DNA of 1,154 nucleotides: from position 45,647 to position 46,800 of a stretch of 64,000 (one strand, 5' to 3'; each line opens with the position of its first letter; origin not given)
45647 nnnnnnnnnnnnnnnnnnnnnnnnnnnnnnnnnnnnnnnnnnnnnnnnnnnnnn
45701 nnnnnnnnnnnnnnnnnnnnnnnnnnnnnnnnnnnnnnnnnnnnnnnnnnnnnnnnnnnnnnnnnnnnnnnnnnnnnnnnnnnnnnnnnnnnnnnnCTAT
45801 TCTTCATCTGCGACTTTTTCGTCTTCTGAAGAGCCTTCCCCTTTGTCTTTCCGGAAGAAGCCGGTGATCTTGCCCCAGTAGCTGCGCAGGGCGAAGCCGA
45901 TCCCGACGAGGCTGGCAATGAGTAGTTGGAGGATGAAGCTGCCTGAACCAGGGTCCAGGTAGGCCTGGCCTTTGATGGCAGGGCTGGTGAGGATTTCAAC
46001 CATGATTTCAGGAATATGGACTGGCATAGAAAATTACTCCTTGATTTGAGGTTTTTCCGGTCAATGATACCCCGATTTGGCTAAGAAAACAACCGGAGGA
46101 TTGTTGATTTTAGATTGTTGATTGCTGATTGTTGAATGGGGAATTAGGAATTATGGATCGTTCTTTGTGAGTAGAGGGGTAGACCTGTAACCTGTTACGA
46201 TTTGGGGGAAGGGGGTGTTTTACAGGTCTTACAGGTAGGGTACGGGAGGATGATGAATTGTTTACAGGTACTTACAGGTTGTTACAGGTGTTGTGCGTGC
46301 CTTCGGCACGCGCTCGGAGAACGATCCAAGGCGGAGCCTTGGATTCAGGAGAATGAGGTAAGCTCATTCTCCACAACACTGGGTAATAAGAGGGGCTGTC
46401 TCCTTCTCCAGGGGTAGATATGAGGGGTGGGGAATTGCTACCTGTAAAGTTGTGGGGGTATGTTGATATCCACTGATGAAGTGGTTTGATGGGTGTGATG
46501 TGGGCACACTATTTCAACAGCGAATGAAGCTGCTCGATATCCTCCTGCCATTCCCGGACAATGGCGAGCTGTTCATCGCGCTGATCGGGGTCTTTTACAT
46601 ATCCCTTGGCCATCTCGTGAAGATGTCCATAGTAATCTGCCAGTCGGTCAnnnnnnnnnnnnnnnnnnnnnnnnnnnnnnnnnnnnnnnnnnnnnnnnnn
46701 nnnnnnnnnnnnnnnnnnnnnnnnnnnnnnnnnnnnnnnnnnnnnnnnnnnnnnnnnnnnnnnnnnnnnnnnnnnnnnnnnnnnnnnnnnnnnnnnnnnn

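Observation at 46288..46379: About 92-nt element folding into a closed multi-stem junction with only Watson-Crick pairs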

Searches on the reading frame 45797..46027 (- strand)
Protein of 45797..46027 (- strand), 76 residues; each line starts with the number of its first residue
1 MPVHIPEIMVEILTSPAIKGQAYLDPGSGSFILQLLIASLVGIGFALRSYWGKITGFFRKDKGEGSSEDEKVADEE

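Call 12: find_encoding_contigs(protein=window:45797-46027:-, flank=3000, max_places=10)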
Protein window:45797-46027:- (76 aa): 5 contigs read that carry it; 5 places shown.
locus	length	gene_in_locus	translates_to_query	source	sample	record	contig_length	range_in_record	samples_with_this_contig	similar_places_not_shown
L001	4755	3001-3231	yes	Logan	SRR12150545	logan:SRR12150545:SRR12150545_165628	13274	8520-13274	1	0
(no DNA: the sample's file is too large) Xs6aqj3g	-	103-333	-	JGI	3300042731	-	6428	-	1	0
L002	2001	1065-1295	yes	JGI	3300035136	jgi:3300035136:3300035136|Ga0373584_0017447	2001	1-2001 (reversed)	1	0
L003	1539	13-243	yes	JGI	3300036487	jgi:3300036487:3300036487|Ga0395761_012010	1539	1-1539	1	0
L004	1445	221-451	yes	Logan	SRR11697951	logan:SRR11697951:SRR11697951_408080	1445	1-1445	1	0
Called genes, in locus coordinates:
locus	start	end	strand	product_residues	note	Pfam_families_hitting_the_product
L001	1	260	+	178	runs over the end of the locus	-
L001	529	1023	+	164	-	PF09997:DUF2238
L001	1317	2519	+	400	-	PF00106:adh_short, PF08659:KR, PF13561:adh_short_C2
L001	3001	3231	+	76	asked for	-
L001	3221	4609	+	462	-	-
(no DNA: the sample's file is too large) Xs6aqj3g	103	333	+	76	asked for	-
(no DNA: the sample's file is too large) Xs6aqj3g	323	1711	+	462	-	-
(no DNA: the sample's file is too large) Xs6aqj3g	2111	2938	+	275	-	PF03773:ArsP_1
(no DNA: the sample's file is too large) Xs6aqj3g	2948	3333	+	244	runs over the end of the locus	PF09323:DUF1980, PF21537:DUF1980_C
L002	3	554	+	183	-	?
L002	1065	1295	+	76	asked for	-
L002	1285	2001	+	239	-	?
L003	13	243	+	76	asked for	-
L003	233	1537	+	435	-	?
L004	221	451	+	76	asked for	-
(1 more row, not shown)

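Call 16: search_protein_families(library=pfam, proteins=[L001:3221-4609:+, L001:3001-3231:+, L001:1317-2519:+], max_evalue=0.01)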
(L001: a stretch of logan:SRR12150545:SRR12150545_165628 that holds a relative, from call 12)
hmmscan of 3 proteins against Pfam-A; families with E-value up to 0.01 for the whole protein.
L001:3221-4609:+ (462 aa): 1 family
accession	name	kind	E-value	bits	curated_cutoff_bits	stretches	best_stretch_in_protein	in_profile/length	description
PF13489.12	Methyltransf_23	-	0.00057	20.1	27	1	278-396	11-106/164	Methyltransferase domain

L001:3001-3231:+ (76 aa): 1 family
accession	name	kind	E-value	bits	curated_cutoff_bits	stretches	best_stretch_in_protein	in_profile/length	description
PF10177.14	DUF2371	-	0.0083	16.9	22.9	1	18-70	30-82/143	Uncharacterised conserved protein (DUF2371)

L001:1317-2519:+ (400 aa): 3 families
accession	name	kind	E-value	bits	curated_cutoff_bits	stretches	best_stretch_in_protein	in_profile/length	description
PF00106.31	adh_short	-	3.3e-40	138.1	26.6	1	16-200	1-187/195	short chain dehydrogenase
PF13561.12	adh_short_C2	-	1.9e-30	106.7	27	1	22-216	1-196/236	Enoyl-(Acyl carrier protein) reductase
PF08659.16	KR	-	2.9e-11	44.1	22.6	1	19-190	4-173/180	KR domain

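Call 17: find_homologous_proteins(query=L001:3221-4609:+)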
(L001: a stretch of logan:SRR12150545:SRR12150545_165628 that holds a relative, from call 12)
Query L001:3221-4609:+ (462 aa): 8000 proteins with E <= 0.001 among 8000 candidates; the best 120 are listed.
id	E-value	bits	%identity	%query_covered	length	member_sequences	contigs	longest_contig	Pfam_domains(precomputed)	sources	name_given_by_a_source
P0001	1.8e-284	961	91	100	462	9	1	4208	-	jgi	jgi:hypothetical protein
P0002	3.9e-271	918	86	100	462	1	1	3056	-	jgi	-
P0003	7.6e-271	917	86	100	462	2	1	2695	-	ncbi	-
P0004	7.1e-240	815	76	100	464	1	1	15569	-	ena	-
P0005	2.2e-239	813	76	100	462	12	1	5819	-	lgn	-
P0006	2.9e-235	799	76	100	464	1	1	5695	-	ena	-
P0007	1.1e-217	741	71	100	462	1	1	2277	-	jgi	jgi:hypothetical protein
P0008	4.9e-210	716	67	100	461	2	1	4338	-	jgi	jgi:hypothetical protein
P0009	8.9e-210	715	69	100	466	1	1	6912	-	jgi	jgi:hypothetical protein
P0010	1.4e-209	715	67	100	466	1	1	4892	-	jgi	jgi:hypothetical protein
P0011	1.3e-208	712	67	100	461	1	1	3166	-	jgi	jgi:ribosomal protein L11 methylase PrmA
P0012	3.4e-208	710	68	100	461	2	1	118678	PF13489.13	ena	-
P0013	1.4e-205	702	68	100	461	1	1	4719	-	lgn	-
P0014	5.5e-205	700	66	99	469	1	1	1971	-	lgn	-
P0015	2.2e-204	698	66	100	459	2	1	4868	PF13489.13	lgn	-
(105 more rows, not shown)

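Call 18: find_encoding_contigs(protein=P0001, flank=3000, max_places=4)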
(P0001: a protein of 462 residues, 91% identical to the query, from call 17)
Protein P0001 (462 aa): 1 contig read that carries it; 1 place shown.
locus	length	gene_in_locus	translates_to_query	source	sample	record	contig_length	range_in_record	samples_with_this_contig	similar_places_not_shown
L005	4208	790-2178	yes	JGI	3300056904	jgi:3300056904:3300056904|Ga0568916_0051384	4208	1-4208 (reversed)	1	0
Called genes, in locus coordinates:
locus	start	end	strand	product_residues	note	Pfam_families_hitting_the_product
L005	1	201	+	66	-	?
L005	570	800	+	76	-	-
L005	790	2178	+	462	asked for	-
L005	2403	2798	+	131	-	PF20118:DUF6508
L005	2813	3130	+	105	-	PF03819:MazG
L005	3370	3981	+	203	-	PF04191:PEMT (weak)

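Call 19: find_encoding_contigs(protein=P0002, flank=3000, max_places=4)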
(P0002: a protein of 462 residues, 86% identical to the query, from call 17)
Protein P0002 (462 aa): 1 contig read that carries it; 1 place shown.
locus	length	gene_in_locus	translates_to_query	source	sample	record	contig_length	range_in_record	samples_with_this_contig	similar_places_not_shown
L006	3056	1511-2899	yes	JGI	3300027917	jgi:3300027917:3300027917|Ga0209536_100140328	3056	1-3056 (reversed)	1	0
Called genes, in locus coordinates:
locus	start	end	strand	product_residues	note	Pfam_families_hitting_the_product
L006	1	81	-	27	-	?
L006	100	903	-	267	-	-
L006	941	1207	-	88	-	-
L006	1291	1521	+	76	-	-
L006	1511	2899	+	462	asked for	-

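Call 20: find_encoding_contigs(protein=P0004, flank=3000, max_places=4)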
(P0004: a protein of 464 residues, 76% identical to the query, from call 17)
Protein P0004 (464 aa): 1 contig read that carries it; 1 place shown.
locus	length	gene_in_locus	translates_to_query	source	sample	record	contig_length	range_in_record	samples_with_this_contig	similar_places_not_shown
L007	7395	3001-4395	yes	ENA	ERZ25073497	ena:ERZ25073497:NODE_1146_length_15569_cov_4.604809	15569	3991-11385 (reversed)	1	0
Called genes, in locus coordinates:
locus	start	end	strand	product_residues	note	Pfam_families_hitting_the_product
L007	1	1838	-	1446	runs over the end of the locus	PF04997:RNA_pol_Rpb1_1, PF00623:RNA_pol_Rpb1_2, PF04983:RNA_pol_Rpb1_3, PF05000:RNA_pol_Rpb1_4 (weak), PF04998:RNA_pol_Rpb1_5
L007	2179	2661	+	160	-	PF13350:Y_phosphatase3 (weak), PF22785:Tc-R-P, PF05706:CDKN3 (weak), PF22784:PTP-SAK, PF00782:DSPc (weak), PF00102:Y_phosphatase (faint)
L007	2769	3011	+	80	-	-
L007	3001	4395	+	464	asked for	-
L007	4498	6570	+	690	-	PF02897:Peptidase_S9_N, PF00326:Peptidase_S9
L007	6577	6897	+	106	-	PF03819:MazG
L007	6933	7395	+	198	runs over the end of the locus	PF07298:NnrU (weak), PF04191:PEMT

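Call 25: find_related_loci(query=L001:3221-4609:+, collection=metagenome_contigs, flank=2500)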
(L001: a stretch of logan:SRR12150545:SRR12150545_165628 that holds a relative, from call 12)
Query L001:3221-4609:+ (462 aa) in metagenome_contigs; peptide patterns used: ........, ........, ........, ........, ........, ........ (x = any residue, [..] = any of these).
600 stretches matched a pattern (row limit reached: there are more); 523 encode a relative of the query (tblastn E <= 1e-3); the best 80 are kept; 80 distinct loci.
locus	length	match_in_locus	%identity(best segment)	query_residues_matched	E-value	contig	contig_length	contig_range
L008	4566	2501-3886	63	1-462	0e+0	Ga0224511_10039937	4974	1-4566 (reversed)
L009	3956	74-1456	63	1-462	0e+0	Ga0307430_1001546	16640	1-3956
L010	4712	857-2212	60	7-462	0e+0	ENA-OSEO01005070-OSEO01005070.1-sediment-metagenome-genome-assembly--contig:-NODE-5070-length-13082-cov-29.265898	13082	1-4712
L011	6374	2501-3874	61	1-462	0e+0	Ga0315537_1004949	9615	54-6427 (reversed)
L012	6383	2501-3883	59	1-462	0e+0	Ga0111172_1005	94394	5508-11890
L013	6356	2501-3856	60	9-462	0e+0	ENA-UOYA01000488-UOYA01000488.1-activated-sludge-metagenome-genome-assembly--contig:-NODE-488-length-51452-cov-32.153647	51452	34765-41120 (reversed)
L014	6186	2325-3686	60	4-461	0e+0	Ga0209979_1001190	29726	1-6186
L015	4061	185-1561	60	2-462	0e+0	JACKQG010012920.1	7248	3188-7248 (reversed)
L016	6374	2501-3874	59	1-462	0e+0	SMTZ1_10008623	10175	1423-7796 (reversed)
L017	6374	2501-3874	60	1-462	0e+0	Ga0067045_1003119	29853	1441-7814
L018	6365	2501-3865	58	3-461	0e+0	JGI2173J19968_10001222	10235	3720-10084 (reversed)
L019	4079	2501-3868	59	6-462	0e+0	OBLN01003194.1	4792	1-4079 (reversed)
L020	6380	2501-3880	60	3-462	0e+0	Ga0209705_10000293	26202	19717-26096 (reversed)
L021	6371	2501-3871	59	1-461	0e+0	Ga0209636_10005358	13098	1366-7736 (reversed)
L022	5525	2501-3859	59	3-459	0e+0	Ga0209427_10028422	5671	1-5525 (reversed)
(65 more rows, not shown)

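Call 29: find_encoding_contigs(protein=L001:1317-2519:+, flank=1500, max_places=10)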
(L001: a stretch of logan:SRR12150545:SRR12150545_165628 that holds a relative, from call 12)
Protein L001:1317-2519:+ (400 aa): 1 contig read that carries it; 1 place shown.
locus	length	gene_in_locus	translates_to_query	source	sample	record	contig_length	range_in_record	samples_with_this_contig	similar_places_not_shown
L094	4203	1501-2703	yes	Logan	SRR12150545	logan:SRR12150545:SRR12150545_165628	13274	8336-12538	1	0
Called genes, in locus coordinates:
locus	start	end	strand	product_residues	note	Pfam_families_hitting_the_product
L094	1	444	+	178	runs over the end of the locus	-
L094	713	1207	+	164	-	PF09997:DUF2238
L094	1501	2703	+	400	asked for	PF00106:adh_short, PF08659:KR, PF13561:adh_short_C2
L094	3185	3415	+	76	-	-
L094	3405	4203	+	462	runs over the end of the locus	-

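Call 30: find_encoding_contigs(protein=P0003, flank=2000, max_places=4)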
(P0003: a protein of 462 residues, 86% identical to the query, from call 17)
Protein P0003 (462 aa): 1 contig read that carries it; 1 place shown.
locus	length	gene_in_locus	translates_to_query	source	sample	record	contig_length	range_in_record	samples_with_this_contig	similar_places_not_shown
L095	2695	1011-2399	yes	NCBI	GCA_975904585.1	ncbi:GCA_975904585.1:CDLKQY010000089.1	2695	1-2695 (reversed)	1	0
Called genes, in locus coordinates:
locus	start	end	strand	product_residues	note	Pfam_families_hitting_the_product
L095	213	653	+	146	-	PF09828:ChrB_C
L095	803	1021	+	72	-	-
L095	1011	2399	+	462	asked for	-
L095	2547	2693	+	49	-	?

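Call 31: find_encoding_contigs(protein=P0005, flank=2000, max_places=6)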
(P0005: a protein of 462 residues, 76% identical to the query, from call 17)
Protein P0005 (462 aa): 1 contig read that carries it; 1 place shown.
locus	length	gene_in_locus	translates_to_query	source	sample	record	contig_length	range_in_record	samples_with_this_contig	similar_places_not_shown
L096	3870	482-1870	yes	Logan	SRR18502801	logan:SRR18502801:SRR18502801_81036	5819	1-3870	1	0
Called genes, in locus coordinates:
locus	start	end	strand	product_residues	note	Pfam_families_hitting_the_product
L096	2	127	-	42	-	?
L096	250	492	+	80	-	-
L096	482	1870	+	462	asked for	-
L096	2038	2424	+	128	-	PF20118:DUF6508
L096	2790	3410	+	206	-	PF07298:NnrU (faint), PF04191:PEMT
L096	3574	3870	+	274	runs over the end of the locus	-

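Call 39: find_homologous_proteins(query=L001:1317-2519:+, max_evalue=1e-50)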
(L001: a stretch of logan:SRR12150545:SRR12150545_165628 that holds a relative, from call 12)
Query L001:1317-2519:+ (400 aa): 1852 proteins with E <= 1e-50 among 8000 candidates; the best 120 are listed.
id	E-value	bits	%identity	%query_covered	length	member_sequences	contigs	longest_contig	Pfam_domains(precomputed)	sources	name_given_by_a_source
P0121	7.0e-258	873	100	100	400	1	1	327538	PF08659.17,PF13561.13,PF00106.32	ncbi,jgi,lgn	ncbi:MAG: SDR family NAD(P)-dependent oxidoreductase [Anaerolineales bacterium]|jgi:NAD(P)-dependent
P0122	1.1e-222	757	86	100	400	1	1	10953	PF08659.17,PF13561.13,PF00106.32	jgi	jgi:NAD(P)-dependent dehydrogenase (short-subunit alcohol dehydrogenase family)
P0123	9.3e-206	701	80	100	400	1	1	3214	PF08659.17,PF13561.13,PF00106.32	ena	-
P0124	8.5e-205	698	79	100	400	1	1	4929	PF08659.17,PF13561.13,PF00106.32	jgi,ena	-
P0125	2.5e-204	696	79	100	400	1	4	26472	PF08659.17,PF13561.13,PF00106.32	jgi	jgi:NAD(P)-dependent dehydrogenase (short-subunit alcohol dehydrogenase family)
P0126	2.8e-204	696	79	100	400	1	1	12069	PF08659.17,PF13561.13,PF00106.32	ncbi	-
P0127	3.9e-204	696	79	100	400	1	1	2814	PF08659.17,PF13561.13,PF00106.32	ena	-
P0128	4.2e-204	696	78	100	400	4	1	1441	PF08659.17,PF13561.13,PF00106.32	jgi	jgi:NAD(P)-dependent dehydrogenase (short-subunit alcohol dehydrogenase family)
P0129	6.1e-203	692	80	100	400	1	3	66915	PF08659.17,PF13561.13,PF00106.32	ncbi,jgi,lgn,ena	-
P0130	1.3e-202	691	78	100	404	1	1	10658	PF08659.17,PF13561.13,PF00106.32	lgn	-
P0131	1.7e-202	690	78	100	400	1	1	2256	PF08659.17,PF13561.13,PF00106.32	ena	-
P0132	1.0e-201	688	78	100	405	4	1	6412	PF08659.17,PF13561.13,PF00106.32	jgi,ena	-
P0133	2.1e-201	687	79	100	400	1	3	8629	PF08659.17,PF13561.13,PF00106.32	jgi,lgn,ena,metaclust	metaclust:\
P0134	2.6e-201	687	78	100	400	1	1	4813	PF08659.17,PF13561.13,PF00106.32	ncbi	-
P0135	2.8e-201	686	78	100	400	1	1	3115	PF08659.17,PF13561.13,PF00106.32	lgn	-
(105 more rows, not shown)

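Call 40: find_encoding_contigs(protein=P0122, flank=2500, max_places=4)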
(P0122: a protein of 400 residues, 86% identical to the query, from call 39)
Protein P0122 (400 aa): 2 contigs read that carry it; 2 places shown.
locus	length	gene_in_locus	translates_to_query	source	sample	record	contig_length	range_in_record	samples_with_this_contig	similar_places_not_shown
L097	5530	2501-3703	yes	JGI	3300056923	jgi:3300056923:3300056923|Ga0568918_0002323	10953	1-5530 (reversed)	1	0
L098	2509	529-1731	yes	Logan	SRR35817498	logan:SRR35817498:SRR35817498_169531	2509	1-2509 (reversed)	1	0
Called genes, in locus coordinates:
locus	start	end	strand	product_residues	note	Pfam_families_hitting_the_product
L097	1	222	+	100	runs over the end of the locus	-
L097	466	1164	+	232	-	PF01841:Transglut_core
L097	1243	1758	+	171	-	PF13527:Acetyltransf_9, PF00583:Acetyltransf_1, PF13508:Acetyltransf_7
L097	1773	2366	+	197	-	PF12867:DinB_2 (weak)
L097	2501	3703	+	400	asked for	PF00106:adh_short, PF08659:KR, PF13561:adh_short_C2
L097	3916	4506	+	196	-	PF13240:Zn_Ribbon_1 (weak)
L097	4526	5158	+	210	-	PF06283:ThuA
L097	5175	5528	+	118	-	?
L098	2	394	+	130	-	?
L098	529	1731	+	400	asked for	PF00106:adh_short, PF08659:KR, PF13561:adh_short_C2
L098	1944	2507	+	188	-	?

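Call 41: find_encoding_contigs(protein=P0129, flank=2500, max_places=4)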
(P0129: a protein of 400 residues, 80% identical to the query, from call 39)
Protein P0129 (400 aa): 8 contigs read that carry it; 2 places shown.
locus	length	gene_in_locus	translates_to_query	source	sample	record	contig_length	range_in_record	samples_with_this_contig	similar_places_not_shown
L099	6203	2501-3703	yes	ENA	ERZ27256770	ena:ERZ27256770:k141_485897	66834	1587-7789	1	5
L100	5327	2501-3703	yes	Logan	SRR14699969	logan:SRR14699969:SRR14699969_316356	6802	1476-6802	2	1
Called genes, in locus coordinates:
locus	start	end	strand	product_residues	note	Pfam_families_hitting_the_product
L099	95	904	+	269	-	PF08241:Methyltransf_11 (weak), PF13649:Methyltransf_25 (weak)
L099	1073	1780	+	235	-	PF13483:Lactamase_B_3, PF00753:Lactamase_B (weak), PF12706:Lactamase_B_2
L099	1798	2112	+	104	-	PF00753:Lactamase_B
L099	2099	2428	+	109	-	PF04993:TfoX_N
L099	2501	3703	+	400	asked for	PF00106:adh_short, PF08659:KR, PF13561:adh_short_C2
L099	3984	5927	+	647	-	PF05226:CHASE2, PF00211:Guanylate_cyc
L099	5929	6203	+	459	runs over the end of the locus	PF04773:FecR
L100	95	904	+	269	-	PF08241:Methyltransf_11 (weak), PF13649:Methyltransf_25 (weak)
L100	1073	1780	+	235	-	PF13483:Lactamase_B_3, PF00753:Lactamase_B (weak), PF12706:Lactamase_B_2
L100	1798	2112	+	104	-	PF00753:Lactamase_B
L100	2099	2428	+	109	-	PF04993:TfoX_N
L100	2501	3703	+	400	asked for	PF00106:adh_short, PF08659:KR, PF13561:adh_short_C2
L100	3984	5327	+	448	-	?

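Call 60: list_cluster_members(proteins=[P0001])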
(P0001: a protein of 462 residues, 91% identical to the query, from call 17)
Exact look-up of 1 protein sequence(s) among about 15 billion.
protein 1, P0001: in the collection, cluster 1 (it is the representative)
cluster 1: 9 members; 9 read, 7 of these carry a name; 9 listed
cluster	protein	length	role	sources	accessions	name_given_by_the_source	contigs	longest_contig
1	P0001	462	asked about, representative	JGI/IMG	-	hypothetical protein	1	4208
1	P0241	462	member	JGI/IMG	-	hypothetical protein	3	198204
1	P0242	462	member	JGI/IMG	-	hypothetical protein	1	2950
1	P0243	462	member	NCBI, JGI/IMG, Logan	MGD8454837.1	MAG: hypothetical protein PVF83_00540 [Anaerolineales bacterium] | hypothetical protein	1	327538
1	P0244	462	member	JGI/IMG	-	hypothetical protein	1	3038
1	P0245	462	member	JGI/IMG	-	hypothetical protein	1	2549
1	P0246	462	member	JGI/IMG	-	hypothetical protein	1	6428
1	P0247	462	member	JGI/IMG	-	-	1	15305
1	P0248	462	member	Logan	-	-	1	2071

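Call 62: find_encoding_contigs(protein=P0244, flank=2500, max_places=3)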
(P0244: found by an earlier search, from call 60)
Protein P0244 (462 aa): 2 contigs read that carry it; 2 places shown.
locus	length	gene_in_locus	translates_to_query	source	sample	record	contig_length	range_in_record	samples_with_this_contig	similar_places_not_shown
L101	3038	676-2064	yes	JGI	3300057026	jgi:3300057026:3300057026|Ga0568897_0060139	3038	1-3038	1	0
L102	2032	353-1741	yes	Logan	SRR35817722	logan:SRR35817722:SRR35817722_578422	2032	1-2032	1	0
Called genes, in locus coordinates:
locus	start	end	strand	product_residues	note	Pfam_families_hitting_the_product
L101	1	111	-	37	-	?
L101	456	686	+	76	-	-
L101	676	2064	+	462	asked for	-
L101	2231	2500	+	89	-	-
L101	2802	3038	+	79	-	?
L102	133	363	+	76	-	-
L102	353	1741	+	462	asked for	-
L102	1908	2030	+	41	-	?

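Call 63: find_encoding_contigs(protein=P0247, flank=2500, max_places=3)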
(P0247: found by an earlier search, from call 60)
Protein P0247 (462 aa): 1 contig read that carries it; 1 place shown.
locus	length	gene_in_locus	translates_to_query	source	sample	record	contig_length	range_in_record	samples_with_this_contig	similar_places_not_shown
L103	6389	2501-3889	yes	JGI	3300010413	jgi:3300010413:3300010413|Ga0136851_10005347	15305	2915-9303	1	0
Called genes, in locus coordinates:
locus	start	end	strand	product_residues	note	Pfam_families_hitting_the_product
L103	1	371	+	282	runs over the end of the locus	-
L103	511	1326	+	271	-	-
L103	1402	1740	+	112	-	-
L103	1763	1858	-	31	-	-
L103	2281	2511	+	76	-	-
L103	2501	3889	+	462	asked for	-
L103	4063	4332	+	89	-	-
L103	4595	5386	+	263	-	PF05014:Nuc_deoxyrib_tr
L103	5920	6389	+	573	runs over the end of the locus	PF01546:Peptidase_M20 (faint), PF04389:Peptidase_M28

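Call 64: find_encoding_contigs(protein=P0241, flank=2500, max_places=3)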
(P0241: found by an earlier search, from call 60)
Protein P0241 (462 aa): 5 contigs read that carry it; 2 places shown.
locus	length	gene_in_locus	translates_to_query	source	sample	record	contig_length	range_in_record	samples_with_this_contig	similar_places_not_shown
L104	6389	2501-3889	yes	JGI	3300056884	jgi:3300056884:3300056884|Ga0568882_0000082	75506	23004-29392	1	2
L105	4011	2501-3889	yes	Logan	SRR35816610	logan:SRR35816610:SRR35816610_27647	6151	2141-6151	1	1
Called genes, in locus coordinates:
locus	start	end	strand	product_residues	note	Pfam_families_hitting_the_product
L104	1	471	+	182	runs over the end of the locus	-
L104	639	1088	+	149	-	-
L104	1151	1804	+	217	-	-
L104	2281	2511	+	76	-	-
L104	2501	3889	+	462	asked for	-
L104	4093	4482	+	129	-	PF20118:DUF6508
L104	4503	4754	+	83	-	-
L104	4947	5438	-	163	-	PF13302:Acetyltransf_3, PF00583:Acetyltransf_1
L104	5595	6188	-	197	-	PF06863:DUF1254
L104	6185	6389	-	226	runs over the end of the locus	PF06742:DUF1214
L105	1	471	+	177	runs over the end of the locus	-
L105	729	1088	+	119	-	-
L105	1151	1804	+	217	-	-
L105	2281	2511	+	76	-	-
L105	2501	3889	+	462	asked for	-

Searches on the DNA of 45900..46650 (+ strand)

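Call 10: search_rna_families(source=window, start=45900, end=46650, threshold=evalue, max_evalue=10)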
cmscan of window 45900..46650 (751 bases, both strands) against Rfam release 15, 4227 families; matches with E-value up to 10: 4.
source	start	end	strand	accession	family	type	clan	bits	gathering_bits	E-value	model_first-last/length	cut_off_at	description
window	46351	46410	+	RF02985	ftsZ-DE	Gene; sRNA;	-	22.7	72.2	0.067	1-69/69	no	ftsZ-DE RNA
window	46519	46581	-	RF01652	ceN70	Gene; snRNA; snoRNA; CD-box;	-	14.9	65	4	1-71/71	no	Caenorhabditis snoRNA ceN70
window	46294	46309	+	RF01687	Acido-Lenti-1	Gene; sRNA;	-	14.1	37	1.8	30-45/46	no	Acido-Lenti-1 RNA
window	45908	45948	+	RF01134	sR30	Gene; snRNA; snoRNA; CD-box;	-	10.7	38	6.3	1-57/57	no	Small nucleolar RNA sR30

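Call 32: search_dna_similar(query=window:46250-46510:+, collection=phages, mode=distant, max_evalue=1)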
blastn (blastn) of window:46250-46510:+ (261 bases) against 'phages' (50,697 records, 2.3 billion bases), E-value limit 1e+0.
Records with a match: 2; places in all: 2; records where one place covers at least 80% of the query: 0.
Best place of each record, by identity: 80-90% 2.
By first word of the organism name: Pelagibacter 2.
By host as written in the record: Candidatus Pelagibacter ubique HTCC1062 2.
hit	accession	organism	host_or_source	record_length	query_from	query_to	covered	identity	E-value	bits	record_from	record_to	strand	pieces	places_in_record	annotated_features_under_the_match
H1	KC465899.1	Pelagibacter phage HTVC008M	Candidatus Pelagibacter ubique HTCC1062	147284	211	250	15%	85.4%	3e-1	41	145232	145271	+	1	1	none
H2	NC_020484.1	Pelagibacter phage HTVC008M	Candidatus Pelagibacter ubique HTCC1062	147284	211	250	15%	85.4%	3e-1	41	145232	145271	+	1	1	none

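Call 33: search_dna_similar(query=window:46250-46510:+, collection=plasmids, mode=distant, max_evalue=1)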
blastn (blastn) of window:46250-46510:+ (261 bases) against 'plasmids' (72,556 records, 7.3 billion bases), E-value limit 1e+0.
No match.

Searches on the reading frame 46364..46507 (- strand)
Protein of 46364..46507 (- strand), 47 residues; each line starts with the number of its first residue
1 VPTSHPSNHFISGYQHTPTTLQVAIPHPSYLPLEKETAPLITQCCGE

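Call 58: search_protein_families(library=pfam, proteins=[window:46364-46507:-], max_evalue=1)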
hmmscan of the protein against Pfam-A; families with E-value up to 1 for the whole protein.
window:46364-46507:- (47 aa): 1 family
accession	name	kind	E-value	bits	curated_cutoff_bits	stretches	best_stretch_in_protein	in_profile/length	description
PF22772.2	WsaF_C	-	0.52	10.6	27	1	25-37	84-96/133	WsaF, C-terminal domain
